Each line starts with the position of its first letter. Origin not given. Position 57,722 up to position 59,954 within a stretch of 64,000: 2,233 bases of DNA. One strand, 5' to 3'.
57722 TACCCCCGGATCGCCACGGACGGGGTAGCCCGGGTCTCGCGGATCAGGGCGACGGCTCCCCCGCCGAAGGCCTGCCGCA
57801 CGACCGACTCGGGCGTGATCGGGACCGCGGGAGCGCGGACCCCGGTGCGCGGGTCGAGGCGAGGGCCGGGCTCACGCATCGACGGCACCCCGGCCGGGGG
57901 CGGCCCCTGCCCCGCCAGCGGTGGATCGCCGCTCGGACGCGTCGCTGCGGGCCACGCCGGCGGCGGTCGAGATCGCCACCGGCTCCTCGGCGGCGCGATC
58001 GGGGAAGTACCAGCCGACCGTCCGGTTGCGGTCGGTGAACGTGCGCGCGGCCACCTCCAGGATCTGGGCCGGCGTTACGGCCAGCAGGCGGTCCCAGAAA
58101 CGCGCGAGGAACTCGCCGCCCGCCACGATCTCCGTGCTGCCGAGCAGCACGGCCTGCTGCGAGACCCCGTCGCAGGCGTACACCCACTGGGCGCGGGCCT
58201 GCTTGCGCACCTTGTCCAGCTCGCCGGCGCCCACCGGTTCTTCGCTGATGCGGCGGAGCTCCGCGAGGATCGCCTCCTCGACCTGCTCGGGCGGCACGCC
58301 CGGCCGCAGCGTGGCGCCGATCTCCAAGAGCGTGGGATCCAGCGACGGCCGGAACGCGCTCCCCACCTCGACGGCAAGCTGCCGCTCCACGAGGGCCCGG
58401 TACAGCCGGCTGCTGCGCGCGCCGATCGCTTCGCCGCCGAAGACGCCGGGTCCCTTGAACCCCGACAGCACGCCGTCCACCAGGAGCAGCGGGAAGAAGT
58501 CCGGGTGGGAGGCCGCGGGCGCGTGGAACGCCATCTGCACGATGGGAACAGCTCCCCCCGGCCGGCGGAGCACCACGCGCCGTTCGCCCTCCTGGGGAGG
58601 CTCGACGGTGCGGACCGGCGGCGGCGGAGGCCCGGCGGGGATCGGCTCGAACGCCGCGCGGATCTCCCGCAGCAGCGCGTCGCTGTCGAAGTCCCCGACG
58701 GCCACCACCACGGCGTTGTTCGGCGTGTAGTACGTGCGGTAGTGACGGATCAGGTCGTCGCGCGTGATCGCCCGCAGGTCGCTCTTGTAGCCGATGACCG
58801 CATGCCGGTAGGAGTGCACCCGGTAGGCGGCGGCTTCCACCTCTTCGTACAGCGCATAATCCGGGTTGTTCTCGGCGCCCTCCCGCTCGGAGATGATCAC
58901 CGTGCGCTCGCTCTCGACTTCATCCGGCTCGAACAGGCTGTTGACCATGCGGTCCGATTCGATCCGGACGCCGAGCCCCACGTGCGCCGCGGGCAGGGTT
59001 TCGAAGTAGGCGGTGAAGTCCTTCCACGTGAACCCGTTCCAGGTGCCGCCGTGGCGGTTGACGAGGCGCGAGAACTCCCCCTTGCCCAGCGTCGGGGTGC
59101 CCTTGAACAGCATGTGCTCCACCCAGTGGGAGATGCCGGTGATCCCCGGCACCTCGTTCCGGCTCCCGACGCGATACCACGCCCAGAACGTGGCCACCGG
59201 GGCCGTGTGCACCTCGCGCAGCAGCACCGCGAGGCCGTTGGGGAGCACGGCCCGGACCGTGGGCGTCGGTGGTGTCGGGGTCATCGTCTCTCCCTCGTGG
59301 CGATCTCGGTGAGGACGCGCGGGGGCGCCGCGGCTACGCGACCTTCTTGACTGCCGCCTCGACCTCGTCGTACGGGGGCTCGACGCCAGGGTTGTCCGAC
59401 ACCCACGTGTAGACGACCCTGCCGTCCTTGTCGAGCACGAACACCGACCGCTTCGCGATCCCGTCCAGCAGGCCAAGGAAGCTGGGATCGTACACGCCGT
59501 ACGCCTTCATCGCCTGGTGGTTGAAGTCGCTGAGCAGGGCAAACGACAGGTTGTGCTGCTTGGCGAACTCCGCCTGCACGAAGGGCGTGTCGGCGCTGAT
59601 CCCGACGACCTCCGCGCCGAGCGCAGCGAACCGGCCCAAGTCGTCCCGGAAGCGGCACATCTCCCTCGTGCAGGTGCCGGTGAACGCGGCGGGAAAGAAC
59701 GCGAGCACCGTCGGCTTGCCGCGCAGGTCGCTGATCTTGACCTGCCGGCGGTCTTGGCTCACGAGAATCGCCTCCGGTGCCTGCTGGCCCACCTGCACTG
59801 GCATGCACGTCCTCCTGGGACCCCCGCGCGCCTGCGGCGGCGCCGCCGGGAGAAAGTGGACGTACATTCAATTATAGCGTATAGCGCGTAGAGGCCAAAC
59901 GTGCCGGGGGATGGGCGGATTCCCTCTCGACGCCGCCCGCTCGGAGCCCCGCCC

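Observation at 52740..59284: F420 block: three LLM oxidoreductases around a stand-alone CofE, translationally coupled to an M16 peptidase pair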

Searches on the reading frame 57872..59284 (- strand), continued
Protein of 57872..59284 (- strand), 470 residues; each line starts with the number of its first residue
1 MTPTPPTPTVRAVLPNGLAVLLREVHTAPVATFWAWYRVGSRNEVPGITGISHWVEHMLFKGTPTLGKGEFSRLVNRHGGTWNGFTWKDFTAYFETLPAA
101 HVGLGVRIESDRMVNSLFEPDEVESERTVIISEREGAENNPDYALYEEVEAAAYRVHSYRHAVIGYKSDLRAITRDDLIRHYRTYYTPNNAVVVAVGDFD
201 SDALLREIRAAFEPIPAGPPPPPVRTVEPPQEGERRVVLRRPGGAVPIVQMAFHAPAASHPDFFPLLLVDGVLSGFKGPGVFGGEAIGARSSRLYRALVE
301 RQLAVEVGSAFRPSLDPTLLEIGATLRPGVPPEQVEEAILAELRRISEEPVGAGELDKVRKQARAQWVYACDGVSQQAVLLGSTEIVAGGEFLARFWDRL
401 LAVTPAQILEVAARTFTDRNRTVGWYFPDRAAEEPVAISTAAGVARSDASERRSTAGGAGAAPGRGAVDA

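Call 52: find_encoding_contigs(protein=P0237, flank=7000, max_places=2)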
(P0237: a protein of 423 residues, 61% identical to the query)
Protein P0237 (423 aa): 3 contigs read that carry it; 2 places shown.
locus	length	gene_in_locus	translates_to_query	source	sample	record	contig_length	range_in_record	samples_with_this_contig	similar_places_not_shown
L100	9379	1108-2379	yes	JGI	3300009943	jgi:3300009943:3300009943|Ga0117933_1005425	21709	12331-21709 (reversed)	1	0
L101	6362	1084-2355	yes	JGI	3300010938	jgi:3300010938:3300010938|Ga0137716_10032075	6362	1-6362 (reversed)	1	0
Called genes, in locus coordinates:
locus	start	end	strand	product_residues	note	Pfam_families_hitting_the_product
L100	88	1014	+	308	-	PF00056:Ldh_1_N, PF02866:Ldh_1_C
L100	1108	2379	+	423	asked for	PF00675:Peptidase_M16, PF05193:Peptidase_M16_C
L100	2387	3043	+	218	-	PF13489:Methyltransf_23, PF01209:Ubie_methyltran (weak), PF03848:TehB, PF05175:MTS, PF13649:Methyltransf_25, PF13847:Methyltransf_31, PF08241:Methyltransf_11, PF08242:Methyltransf_12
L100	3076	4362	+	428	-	PF00675:Peptidase_M16, PF05193:Peptidase_M16_C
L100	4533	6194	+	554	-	-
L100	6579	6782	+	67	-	PF03966:Trm112p (weak)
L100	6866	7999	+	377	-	-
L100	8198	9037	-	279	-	PF02673:BacA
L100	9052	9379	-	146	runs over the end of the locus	PF07884:VKOR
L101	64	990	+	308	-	PF00056:Ldh_1_N, PF02866:Ldh_1_C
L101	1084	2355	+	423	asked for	PF00675:Peptidase_M16, PF05193:Peptidase_M16_C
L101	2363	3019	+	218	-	PF13489:Methyltransf_23, PF01209:Ubie_methyltran (weak), PF03848:TehB, PF05175:MTS, PF13649:Methyltransf_25, PF13847:Methyltransf_31, PF08241:Methyltransf_11, PF08242:Methyltransf_12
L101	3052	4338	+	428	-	PF00675:Peptidase_M16, PF05193:Peptidase_M16_C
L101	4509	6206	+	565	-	PF09972:DUF2207, PF20990:DUF2207_C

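Call 53: find_encoding_contigs(protein=P0240, flank=7000, max_places=1)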
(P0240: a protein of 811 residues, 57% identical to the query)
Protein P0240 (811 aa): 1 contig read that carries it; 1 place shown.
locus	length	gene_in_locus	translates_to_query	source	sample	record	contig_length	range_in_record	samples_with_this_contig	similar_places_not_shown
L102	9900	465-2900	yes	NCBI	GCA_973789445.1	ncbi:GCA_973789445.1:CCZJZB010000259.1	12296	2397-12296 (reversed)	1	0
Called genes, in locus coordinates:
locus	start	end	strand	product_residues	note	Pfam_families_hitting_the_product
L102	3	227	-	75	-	?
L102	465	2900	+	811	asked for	PF00675:Peptidase_M16, PF05193:Peptidase_M16_C, PF00675:Peptidase_M16, PF05193:Peptidase_M16_C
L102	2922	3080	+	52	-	-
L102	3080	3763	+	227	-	PF03807:F420_oxidored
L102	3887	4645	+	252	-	PF01996:F420_ligase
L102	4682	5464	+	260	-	PF02746:MR_MLE_N, PF13378:MR_MLE_C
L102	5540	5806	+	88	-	PF13378:MR_MLE_C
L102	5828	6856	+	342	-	PF01926:MMR_HSR1, PF02421:FeoB_N, PF02824:TGS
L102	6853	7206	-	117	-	PF00903:Glyoxalase, PF22677:Ble-like_N (weak), PF18029:Glyoxalase_6 (weak)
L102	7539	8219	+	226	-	PF00230:MIP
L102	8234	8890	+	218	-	PF13483:Lactamase_B_3, PF12706:Lactamase_B_2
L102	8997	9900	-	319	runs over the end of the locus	PF02423:OCD_Mu_crystall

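Call 56: search_protein_families(library=ncbifam, proteins=[L102:3080-3763:+], max_evalue=1e-40)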
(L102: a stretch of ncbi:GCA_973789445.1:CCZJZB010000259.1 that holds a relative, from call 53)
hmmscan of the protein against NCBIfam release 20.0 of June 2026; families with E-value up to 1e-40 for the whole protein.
L102:3080-3763:+ (227 aa): 1 family
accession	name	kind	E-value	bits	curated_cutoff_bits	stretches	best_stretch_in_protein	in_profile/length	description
TIGR01915.1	npdG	equivalog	1.1e-43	149.8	149.8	1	8-211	2-220/220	NADPH-dependent F420 reductase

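Call 57: find_encoding_contigs(protein=P0235, flank=7000, max_places=2)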
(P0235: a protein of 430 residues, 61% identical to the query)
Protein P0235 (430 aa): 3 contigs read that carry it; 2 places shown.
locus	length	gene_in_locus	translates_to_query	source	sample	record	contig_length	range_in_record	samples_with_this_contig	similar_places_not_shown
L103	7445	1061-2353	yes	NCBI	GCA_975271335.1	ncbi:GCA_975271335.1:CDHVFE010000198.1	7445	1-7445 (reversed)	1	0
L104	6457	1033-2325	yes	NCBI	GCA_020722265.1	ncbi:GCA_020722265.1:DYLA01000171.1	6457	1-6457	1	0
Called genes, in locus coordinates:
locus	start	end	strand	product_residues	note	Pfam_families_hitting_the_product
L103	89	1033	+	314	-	PF00056:Ldh_1_N, PF02866:Ldh_1_C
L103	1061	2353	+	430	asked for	PF00675:Peptidase_M16, PF05193:Peptidase_M16_C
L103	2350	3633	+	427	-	PF00675:Peptidase_M16, PF05193:Peptidase_M16_C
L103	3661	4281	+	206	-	-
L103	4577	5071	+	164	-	PF02357:NusG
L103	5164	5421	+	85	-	-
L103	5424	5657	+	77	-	PF10049:DUF2283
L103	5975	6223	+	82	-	PF21748:UPF0150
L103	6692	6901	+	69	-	PF07927:HicA_toxin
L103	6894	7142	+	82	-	-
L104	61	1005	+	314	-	PF00056:Ldh_1_N, PF02866:Ldh_1_C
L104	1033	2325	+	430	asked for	PF00675:Peptidase_M16, PF05193:Peptidase_M16_C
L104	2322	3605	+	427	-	PF00675:Peptidase_M16, PF05193:Peptidase_M16_C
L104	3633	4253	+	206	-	-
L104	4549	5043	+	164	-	PF02357:NusG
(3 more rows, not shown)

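Call 58: find_encoding_contigs(protein=P0233, flank=7000, max_places=1)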
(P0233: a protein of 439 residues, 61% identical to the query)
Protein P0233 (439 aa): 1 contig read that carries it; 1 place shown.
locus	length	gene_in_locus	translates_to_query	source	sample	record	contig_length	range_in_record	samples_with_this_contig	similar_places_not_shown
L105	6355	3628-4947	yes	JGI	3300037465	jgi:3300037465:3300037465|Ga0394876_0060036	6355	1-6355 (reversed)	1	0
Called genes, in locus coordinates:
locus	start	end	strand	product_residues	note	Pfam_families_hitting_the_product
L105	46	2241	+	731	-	PF00535:Glycos_transf_2, PF10111:Glyco_tranf_2_2, PF13641:Glyco_tranf_2_3, PF13506:Glyco_transf_21 (weak), PF00285:Citrate_synt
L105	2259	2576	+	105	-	PF07883:Cupin_2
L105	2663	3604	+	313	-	PF00056:Ldh_1_N, PF02866:Ldh_1_C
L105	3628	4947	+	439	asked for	PF00675:Peptidase_M16, PF05193:Peptidase_M16_C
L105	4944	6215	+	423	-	PF00675:Peptidase_M16, PF05193:Peptidase_M16_C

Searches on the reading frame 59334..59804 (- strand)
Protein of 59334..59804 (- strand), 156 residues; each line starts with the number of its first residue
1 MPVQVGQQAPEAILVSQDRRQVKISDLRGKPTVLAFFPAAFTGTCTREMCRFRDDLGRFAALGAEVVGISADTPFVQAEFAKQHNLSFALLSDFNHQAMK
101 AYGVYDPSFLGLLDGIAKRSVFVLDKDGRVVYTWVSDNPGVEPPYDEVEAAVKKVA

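Call 6: search_protein_families(library=ncbifam, proteins=[window:59334-59804:-], max_evalue=0.00001)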
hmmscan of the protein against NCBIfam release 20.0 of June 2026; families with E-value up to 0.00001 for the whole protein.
window:59334-59804:- (156 aa): 12 families
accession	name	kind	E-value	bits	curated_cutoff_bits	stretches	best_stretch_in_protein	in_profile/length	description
NF006960.0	PRK09437.1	equivalog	1.5e-25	90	140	1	2-131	3-133/156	thioredoxin-dependent thiol peroxidase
NF053650.1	PerredPrxQDein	equivalog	1.1e-22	80.6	260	1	10-152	2-142/148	thioredoxin-dependent peroxiredoxin PrxQ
NF001808.0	PRK00522.1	equivalog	1.3e-22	80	123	1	3-153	18-166/167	thiol peroxidase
NF045827.1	perox_SUH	exception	7.4e-20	71.1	298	1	3-155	18-168/178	thiol peroxidase Prx-SUH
NF040737.1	peroxi_PrxU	equivalog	2.2e-16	60.3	270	1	3-131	36-169/233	thioredoxin-dependent peroxiredoxin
TIGR03137.1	AhpC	equivalog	1.5e-14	54.1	272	1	21-138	23-139/187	alkyl hydroperoxide reductase subunit C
NF002854.0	PRK03147.1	subfamily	1.7e-14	54.1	170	1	3-105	36-138/176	thiol-disulfide oxidoreductase ResA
NF011576.0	PRK15000.1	subfamily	5.4e-12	45.8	301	1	28-139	33-146/200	peroxiredoxin C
NF009668.0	PRK13189.1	equivalog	1.4e-11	44.1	211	1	3-130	10-139/224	peroxiredoxin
NF009669.0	PRK13190.1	equivalog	1.1e-10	41.1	261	1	1-132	1-132/203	putative peroxiredoxin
NF040769.1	SelL_rel_redox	subfamily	2.9e-07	30.3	120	0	8-112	2-108/173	SelL-related redox protein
NF009670.0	PRK13191.1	equivalog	4.5e-06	26.3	374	1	5-82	9-86/215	putative peroxiredoxin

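Call 7: search_protein_families(library=pfam, proteins=[window:59334-59804:-], max_evalue=0.001)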
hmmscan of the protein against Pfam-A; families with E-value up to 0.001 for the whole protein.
window:59334-59804:- (156 aa): 2 families
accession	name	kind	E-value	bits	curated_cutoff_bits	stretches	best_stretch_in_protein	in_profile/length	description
PF00578.27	AhpC-TSA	-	3e-37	127.8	26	1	5-132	1-123/124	AhpC/TSA family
PF08534.16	Redoxin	-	1.8e-27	96.4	26.6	1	4-145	1-144/148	Redoxin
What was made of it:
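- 59334..59804 (-): Thiol peroxidase (Bcp/PrxQ-type peroxiredoxin), 156 aa, ending 49 nt upstream of M16A. A syntenic neighbour, not a constant operon member. Calls 6, 7: PF00578 3e-37.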
